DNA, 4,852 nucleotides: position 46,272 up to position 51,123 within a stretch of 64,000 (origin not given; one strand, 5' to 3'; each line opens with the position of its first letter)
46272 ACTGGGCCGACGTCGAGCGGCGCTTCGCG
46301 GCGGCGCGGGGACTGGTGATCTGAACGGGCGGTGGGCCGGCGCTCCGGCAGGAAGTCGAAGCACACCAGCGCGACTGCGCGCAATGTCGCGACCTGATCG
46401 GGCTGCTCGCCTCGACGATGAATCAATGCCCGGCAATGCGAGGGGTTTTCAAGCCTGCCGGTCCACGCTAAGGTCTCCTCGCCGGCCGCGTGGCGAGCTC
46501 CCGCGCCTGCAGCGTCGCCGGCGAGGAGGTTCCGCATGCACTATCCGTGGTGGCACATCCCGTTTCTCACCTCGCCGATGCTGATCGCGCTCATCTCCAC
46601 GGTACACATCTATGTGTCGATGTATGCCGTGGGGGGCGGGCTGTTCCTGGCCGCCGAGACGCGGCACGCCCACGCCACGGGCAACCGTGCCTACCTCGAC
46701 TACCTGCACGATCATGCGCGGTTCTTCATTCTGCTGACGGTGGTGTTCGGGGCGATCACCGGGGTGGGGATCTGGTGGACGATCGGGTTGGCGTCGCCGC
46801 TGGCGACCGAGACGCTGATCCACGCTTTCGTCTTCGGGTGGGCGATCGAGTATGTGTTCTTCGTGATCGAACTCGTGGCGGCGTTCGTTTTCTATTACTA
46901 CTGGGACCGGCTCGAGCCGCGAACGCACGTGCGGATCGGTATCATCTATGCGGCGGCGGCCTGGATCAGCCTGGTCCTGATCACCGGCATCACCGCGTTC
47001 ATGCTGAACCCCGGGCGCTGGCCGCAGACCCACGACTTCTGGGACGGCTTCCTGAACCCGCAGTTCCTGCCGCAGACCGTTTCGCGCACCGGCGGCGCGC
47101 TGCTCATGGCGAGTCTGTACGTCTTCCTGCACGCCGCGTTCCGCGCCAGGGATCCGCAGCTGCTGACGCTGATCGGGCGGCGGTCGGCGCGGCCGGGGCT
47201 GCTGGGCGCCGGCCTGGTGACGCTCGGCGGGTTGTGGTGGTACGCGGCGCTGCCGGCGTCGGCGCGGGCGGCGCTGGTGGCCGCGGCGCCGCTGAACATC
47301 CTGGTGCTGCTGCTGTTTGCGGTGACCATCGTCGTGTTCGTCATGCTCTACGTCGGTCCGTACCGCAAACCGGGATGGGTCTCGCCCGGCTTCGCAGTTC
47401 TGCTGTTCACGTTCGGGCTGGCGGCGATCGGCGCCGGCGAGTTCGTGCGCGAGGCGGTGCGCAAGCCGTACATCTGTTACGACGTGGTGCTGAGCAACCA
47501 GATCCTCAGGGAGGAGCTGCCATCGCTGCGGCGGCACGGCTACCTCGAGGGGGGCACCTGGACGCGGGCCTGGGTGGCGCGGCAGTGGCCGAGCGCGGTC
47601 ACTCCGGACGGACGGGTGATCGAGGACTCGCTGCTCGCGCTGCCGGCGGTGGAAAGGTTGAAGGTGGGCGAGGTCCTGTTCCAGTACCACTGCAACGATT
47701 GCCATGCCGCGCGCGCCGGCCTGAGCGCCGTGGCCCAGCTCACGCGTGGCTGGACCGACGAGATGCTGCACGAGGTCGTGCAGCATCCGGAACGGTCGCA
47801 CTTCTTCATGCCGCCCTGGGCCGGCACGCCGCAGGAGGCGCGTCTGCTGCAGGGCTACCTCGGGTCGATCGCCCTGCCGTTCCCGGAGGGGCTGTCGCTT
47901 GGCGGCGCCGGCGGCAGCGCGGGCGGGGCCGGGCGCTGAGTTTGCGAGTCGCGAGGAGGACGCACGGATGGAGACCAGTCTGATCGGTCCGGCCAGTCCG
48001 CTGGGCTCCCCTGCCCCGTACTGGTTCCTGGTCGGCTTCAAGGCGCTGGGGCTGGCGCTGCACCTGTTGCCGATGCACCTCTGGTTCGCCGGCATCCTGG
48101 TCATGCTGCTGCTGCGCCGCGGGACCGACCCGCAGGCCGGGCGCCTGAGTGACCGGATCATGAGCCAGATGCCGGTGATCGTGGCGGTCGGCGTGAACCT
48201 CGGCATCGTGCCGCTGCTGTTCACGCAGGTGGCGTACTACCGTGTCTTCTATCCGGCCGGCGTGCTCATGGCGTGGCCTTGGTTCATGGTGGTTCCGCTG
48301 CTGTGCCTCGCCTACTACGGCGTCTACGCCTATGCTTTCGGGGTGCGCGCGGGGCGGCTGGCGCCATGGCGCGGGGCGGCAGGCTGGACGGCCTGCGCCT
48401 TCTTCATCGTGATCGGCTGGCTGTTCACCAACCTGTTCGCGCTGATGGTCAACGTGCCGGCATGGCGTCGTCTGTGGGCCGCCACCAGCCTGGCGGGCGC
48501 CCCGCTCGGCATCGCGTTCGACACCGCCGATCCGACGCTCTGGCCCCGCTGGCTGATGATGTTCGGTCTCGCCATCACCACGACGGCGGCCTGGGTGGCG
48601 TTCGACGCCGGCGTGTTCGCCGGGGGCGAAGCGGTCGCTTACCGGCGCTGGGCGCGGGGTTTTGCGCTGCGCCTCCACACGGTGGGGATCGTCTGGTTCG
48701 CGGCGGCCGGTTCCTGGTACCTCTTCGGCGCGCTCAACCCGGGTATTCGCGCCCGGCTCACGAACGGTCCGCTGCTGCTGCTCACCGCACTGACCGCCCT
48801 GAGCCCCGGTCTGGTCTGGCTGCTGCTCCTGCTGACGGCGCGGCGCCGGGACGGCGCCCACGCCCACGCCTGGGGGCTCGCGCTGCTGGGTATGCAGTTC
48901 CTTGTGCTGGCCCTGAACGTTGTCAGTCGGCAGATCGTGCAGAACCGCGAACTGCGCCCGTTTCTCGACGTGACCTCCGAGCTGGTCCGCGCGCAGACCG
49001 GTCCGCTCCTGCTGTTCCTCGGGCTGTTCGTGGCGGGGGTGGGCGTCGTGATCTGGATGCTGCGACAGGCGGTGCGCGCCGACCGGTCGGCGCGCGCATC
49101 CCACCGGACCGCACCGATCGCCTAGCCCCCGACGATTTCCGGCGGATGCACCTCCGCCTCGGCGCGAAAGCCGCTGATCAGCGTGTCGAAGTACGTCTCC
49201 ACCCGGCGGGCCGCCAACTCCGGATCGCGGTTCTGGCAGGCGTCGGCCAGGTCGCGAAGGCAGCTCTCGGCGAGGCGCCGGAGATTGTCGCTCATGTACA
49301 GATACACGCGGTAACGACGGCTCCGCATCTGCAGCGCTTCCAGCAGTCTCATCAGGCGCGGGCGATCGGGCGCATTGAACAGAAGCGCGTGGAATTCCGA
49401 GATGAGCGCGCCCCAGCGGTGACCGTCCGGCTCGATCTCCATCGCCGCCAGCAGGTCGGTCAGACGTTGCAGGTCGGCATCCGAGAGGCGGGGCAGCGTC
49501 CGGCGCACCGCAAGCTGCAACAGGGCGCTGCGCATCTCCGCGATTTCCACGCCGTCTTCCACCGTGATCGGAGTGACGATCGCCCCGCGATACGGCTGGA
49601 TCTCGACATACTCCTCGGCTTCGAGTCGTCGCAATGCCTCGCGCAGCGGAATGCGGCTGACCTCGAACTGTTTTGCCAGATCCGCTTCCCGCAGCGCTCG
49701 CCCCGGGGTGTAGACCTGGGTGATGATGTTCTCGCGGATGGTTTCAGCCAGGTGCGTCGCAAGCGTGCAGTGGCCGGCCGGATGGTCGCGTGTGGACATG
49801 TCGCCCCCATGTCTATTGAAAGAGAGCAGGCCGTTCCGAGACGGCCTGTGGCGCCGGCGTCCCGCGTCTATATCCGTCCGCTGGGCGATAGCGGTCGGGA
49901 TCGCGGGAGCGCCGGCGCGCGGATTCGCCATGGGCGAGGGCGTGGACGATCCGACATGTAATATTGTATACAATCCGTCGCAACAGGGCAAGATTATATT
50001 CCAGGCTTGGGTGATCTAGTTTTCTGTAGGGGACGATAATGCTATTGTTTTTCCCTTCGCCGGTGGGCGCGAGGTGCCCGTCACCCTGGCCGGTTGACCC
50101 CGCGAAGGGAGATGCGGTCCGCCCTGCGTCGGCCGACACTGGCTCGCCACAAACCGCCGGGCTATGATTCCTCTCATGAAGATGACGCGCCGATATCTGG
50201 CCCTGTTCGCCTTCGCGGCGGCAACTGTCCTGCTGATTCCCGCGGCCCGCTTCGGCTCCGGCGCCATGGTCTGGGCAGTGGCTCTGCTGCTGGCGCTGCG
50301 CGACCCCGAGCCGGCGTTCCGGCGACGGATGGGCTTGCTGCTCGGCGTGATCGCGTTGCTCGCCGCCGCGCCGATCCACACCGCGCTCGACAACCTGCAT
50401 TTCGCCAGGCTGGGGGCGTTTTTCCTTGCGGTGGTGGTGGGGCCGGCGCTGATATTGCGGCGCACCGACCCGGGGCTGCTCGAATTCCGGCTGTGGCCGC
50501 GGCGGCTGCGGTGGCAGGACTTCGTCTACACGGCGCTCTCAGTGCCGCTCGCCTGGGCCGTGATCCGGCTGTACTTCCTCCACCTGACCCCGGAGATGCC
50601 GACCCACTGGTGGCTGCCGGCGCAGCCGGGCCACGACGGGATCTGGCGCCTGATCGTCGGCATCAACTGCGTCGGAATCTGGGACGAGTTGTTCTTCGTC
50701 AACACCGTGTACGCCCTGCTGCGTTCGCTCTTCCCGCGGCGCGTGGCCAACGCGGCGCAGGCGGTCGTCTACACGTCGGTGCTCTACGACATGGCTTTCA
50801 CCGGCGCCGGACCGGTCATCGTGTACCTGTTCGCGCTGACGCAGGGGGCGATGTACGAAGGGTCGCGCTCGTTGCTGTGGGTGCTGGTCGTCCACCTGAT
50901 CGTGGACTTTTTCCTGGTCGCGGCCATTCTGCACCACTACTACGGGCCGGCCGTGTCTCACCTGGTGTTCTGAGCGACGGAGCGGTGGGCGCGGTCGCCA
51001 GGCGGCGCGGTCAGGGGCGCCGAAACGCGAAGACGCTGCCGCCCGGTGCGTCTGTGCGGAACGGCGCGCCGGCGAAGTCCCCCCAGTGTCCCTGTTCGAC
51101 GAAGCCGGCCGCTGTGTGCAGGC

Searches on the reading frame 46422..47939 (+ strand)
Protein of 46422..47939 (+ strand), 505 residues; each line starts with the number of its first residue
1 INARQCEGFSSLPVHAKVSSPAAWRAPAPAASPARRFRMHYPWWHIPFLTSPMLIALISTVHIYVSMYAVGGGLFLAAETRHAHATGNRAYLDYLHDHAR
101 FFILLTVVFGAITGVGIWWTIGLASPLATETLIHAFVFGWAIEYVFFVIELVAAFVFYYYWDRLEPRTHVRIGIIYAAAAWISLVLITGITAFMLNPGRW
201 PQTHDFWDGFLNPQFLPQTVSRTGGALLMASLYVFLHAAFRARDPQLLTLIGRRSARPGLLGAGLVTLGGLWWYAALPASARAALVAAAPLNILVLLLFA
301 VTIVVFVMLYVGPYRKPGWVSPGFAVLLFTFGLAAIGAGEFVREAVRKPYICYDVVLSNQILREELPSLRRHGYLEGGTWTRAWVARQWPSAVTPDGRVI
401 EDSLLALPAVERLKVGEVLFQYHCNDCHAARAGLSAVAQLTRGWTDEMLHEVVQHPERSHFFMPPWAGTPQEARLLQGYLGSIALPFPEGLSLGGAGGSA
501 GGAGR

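Call 82: search_protein_families(library=pfam, proteins=[window:46422-47939:+], max_evalue=0.00001)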
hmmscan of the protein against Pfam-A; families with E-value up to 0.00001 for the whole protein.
window:46422-47939:+ (505 aa): 2 families
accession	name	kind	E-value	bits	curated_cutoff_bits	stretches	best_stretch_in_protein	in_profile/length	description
PF01654.22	Cyt_bd_oxida_I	-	5.6e-14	52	26.2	1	54-244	5-202/418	Cytochrome bd terminal oxidase subunit I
PF13442.11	Cytochrome_CBB3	-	8.4e-06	26.5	27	0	413-479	3-67/68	Cytochrome C oxidase, cbb3-type, subunit III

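Call 85: search_protein_families(library=ncbifam, proteins=[window:46536-47939:+], max_evalue=0.001)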
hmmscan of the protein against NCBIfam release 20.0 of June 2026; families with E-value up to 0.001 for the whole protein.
window:46536-47939:+ (467 aa): 0 families

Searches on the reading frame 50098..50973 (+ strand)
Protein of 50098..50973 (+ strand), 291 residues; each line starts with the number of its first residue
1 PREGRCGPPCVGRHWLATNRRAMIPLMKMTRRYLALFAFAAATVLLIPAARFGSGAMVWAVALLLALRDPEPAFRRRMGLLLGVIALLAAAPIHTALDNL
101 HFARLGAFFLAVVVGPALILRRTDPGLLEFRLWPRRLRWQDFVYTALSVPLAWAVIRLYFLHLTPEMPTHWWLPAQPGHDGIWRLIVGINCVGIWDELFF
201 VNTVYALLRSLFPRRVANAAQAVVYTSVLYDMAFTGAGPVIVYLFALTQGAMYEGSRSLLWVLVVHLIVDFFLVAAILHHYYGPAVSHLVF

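Call 83: search_protein_families(library=pfam, proteins=[window:50098-50973:+], max_evalue=0.00001)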
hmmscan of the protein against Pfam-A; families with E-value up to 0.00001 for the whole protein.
window:50098-50973:+ (291 aa): 1 family
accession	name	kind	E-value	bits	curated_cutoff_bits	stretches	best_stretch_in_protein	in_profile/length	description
PF02517.21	Rce1-like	-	5.4e-06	27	22.4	1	182-272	5-93/93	Type II CAAX prenyl endopeptidase Rce1-like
